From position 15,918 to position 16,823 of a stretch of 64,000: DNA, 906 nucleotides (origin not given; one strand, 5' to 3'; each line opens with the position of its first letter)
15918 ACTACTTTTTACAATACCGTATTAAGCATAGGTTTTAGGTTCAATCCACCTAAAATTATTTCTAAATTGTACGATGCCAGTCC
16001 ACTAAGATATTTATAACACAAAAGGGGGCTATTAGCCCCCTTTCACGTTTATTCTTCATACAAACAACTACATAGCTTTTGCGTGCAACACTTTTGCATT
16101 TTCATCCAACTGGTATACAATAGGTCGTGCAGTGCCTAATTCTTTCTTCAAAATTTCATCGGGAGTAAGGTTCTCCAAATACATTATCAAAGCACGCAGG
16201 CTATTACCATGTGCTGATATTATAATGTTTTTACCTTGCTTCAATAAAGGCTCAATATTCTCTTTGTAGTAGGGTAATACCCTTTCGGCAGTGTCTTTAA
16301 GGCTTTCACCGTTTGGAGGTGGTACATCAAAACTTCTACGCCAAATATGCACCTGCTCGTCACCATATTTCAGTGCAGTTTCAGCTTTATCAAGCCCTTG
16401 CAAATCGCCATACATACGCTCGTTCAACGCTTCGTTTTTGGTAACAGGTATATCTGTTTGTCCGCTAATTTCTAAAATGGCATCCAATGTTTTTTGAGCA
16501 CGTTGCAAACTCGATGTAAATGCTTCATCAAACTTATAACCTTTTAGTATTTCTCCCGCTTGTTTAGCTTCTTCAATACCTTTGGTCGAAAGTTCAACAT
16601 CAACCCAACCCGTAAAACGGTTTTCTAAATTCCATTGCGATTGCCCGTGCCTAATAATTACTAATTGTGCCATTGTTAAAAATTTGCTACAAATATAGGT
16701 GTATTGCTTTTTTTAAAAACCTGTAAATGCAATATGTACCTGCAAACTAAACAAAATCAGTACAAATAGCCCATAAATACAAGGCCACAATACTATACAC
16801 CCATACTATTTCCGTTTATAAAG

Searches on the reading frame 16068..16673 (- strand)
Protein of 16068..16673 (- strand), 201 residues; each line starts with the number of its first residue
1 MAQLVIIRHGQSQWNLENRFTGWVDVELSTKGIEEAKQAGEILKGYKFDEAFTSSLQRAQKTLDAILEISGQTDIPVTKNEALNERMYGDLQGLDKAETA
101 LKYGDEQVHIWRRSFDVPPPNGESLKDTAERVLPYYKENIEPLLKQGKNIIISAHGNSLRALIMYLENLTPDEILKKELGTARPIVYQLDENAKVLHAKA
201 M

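Call 71: search_protein_families(library=pfam, proteins=[window:16068-16673:-], max_evalue=0.0001)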
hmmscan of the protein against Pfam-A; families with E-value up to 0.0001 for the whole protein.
window:16068-16673:- (201 aa): 1 family
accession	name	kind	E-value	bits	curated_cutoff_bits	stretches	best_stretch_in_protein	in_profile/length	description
PF00300.27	His_Phos_1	-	3.4e-44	151.3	21.7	1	4-197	1-189/194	Histidine phosphatase superfamily (branch 1)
